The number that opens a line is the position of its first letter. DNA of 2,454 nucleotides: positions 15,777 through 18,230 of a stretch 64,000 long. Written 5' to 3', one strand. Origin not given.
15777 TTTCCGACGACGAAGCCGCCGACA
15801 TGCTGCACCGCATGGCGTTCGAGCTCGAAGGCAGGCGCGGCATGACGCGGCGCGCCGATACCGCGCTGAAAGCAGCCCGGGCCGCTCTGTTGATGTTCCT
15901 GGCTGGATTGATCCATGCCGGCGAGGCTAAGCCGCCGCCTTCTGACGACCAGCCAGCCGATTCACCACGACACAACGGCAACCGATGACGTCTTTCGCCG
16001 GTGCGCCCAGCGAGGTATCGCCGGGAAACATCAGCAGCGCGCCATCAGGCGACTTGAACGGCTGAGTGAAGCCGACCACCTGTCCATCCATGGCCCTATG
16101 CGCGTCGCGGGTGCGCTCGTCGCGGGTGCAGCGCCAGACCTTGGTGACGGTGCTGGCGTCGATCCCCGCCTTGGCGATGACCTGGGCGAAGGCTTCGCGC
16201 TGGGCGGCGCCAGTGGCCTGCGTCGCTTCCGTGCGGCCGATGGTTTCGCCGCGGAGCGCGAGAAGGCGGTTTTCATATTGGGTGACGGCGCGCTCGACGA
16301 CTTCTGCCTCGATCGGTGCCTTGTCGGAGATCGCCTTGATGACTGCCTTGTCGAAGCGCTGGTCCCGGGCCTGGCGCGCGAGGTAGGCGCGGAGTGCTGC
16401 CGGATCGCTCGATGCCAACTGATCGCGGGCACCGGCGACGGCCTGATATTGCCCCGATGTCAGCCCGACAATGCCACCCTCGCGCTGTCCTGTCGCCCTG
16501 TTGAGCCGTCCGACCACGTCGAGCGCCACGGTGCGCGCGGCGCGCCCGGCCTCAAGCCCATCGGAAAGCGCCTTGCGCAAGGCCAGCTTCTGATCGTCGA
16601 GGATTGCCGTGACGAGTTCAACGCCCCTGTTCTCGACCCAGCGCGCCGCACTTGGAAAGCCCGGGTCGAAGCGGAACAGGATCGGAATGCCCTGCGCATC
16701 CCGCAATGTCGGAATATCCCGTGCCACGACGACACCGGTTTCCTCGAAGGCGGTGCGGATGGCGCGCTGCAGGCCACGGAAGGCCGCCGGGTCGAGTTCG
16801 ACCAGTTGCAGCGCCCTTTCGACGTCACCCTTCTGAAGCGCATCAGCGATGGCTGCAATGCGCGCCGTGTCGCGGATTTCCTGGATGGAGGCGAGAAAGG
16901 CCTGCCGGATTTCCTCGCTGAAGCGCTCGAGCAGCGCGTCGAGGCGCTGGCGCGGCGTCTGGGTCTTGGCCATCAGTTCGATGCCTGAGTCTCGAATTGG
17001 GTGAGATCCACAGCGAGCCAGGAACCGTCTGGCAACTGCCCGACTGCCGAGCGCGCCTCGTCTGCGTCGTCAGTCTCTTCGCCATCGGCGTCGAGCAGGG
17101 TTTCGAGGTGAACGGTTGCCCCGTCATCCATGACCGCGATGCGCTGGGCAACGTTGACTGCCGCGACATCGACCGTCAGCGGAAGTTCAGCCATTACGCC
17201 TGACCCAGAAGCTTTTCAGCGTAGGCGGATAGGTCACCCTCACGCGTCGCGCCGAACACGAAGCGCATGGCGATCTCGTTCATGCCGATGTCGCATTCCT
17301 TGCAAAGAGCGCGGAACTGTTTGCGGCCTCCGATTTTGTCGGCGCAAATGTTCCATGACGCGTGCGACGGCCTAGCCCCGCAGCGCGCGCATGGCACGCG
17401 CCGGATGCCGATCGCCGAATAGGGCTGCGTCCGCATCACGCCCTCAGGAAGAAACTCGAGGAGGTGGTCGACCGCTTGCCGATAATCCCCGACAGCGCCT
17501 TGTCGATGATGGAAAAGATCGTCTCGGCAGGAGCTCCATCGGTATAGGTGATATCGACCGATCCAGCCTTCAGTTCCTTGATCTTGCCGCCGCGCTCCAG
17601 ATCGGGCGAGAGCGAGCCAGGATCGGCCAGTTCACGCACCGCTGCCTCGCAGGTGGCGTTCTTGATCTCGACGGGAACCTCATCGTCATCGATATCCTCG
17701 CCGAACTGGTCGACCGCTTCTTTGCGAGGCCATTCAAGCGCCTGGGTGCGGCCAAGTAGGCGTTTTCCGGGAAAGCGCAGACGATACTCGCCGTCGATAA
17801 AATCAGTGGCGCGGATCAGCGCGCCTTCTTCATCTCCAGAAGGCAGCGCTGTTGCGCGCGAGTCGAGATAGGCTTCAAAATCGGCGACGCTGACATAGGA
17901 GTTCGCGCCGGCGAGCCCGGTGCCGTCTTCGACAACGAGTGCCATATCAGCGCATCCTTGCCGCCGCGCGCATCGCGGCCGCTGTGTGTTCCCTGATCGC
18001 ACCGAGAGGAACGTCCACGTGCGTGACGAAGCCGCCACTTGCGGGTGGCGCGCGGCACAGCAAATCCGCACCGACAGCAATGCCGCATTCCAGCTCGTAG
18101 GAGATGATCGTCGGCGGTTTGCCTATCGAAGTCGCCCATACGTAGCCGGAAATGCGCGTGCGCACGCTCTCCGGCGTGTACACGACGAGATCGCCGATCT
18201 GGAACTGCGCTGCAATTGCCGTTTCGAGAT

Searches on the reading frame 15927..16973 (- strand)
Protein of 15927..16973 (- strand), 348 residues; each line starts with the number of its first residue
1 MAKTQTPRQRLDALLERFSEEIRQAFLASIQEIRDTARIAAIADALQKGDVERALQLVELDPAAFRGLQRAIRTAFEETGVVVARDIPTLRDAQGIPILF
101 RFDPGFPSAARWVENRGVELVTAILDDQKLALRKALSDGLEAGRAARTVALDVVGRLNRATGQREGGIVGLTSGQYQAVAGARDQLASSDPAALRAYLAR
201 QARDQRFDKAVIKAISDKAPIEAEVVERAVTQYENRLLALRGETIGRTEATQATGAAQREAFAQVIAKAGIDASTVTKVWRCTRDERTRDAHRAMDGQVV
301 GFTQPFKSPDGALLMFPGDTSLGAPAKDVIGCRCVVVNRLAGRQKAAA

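Call 21: search_protein_families(library=phrogs, proteins=[window:15927-16973:-], max_evalue=0.00001)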
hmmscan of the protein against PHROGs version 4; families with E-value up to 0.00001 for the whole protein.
window:15927-16973:- (348 aa): 9 families
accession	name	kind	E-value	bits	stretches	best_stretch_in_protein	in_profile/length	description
phrog_3517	-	head and packaging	1.7e-100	337.9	1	4-344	5-333/371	head morphogenesis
phrog_2468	-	head and packaging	1e-33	118.1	1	9-337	34-270/303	head morphogenesis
phrog_2662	-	head and packaging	1.4e-23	84.4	1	195-341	579-710/717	portal protein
phrog_859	-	head and packaging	5.9e-20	72.4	1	207-338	173-288/807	portal protein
phrog_18477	-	head and packaging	4.6e-11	43.1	1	243-336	207-295/760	head morphogenesis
phrog_34890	-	head and packaging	7.7e-10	38.7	1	245-336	216-303/679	head morphogenesis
phrog_21406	-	unknown function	2.6e-08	32.8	1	149-336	167-349/1668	-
phrog_595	-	head and packaging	1.5e-06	28.8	1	242-341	222-299/513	head maturation protease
phrog_15127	-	head and packaging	3e-06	27.1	1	239-314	162-229/602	head protein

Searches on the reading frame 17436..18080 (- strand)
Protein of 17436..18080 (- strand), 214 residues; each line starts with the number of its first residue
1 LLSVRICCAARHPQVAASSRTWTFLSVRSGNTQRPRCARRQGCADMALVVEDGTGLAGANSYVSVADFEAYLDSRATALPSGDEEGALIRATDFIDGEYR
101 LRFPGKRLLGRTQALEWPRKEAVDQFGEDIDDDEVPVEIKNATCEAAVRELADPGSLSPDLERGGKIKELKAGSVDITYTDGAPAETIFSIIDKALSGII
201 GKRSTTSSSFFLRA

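Call 21: search_protein_families(library=phrogs, proteins=[window:17436-18080:-], max_evalue=0.00001)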
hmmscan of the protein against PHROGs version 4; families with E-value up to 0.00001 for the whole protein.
window:17436-18080:- (214 aa): 1 family
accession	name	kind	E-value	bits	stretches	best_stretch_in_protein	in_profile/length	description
phrog_477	-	connector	2.5e-47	162.4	1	45-211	6-176/220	head-tail adaptor Ad1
